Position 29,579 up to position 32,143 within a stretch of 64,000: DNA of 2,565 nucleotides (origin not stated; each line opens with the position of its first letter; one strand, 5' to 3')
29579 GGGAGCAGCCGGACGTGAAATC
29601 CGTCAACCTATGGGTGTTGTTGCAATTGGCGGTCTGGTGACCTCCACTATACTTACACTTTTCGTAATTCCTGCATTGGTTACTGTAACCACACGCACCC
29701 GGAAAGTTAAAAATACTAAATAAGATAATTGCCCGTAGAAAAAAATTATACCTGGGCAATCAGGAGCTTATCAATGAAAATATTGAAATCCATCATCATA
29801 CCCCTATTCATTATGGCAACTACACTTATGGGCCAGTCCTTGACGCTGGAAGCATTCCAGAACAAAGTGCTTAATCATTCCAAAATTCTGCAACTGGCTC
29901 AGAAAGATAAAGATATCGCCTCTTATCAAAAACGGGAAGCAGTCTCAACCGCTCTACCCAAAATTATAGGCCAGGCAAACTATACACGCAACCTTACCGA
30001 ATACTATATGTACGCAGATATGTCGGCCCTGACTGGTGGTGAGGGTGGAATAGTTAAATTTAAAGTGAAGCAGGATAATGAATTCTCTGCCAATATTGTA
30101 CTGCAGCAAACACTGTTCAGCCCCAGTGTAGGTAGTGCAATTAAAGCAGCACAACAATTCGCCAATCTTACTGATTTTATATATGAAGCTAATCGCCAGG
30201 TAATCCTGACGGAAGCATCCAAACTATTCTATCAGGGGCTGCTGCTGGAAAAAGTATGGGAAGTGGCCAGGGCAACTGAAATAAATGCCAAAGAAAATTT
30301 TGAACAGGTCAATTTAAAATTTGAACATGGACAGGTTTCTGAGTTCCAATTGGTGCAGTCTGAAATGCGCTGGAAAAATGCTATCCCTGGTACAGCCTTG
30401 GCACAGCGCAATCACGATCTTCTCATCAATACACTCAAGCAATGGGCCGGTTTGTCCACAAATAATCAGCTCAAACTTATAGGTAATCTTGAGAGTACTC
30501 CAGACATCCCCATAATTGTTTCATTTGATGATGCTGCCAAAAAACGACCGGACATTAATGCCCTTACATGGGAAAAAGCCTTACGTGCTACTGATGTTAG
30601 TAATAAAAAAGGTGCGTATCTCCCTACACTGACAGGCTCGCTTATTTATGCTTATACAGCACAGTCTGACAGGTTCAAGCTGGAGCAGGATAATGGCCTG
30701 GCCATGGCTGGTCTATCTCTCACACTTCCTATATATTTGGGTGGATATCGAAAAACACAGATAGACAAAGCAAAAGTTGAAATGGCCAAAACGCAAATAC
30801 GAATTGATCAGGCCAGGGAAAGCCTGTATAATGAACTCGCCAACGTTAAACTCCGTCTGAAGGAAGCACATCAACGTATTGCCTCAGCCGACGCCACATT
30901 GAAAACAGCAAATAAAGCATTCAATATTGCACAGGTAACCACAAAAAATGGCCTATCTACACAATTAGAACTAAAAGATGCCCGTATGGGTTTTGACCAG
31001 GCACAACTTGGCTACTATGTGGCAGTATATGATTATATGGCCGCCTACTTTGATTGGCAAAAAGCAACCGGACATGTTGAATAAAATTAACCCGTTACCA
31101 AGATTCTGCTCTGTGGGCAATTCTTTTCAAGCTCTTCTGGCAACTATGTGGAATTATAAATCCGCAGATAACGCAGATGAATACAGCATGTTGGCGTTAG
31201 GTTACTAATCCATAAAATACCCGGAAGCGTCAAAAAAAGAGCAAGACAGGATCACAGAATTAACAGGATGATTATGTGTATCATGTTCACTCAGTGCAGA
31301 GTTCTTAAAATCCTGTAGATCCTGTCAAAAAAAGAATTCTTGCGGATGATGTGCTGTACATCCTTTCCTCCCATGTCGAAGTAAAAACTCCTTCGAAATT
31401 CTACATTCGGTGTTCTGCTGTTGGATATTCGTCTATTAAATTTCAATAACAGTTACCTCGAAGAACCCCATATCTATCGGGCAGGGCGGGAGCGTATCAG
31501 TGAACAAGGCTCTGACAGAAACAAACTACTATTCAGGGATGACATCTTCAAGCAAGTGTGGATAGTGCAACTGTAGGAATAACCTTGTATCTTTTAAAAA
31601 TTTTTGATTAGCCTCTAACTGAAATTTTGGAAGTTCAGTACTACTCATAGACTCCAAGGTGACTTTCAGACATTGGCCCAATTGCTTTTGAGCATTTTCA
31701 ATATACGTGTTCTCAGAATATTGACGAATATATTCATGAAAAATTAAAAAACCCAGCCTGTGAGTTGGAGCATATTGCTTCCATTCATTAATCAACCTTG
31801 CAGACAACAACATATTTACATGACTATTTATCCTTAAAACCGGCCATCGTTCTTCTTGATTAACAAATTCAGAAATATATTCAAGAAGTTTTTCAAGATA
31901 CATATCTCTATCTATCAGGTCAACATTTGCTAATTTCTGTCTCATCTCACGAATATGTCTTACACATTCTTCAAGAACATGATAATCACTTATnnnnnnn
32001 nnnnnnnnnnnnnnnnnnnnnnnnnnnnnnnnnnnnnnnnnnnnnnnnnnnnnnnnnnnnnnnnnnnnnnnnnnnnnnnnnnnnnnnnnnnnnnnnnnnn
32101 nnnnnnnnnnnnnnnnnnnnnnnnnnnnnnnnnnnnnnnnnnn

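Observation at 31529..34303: Cell-surface-signalling-like module in which an STN + TonB_C periplasmic protein replaces the TonB-dependent receptor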

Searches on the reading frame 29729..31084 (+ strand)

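Call 3: search_protein_families(library=pfam, proteins=[window:29729-31084:+], max_evalue=1)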
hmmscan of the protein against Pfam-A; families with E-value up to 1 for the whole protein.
window:29729-31084:+ (451 aa): 1 family
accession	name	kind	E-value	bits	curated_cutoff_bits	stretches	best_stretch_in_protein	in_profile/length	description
PF02321.23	OEP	-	3.9e-36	125.1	22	2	267-448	6-187/187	Outer membrane efflux protein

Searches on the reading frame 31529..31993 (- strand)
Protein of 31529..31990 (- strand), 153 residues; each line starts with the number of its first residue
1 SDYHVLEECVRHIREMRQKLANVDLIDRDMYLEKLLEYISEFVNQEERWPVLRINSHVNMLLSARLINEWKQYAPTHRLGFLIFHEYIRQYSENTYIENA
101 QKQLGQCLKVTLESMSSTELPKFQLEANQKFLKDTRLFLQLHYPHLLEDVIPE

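Call 9: search_protein_families(library=pfam, proteins=[window:31529-31990:-], max_evalue=10)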
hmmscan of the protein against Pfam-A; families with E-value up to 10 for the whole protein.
window:31529-31990:- (153 aa): 1 family
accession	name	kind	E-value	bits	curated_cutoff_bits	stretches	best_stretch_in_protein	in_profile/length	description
PF07378.16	FlbT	-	0.002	18.6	27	1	47-126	22-101/125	Flagellar protein FlbT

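Call 64: search_solved_structures(query=A6, max_evalue=10)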
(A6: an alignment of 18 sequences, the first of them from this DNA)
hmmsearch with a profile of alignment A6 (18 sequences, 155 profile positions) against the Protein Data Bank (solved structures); distinct sequences matched with E-value up to 10: 6.
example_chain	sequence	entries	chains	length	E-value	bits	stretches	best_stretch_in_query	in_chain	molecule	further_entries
6g5s_A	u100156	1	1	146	0.48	13.5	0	84-107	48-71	Cell division coordinator CpoB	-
4r7p_A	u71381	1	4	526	0.51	13.4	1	95-148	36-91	UTP--glucose-1-phosphate uridylyltransferase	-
3r2w_A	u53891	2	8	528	0.51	13.4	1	95-148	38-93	UTP--glucose-1-phosphate uridylyltransferase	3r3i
13gm_C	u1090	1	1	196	0.75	12.9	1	11-60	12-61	Charged multivesicular body protein 1a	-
5cwp_A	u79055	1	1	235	1.9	11.6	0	90-131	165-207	Designed helical repeat protein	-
3hjl_A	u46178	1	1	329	3.4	10.8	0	6-70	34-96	Flagellar motor switch protein fliG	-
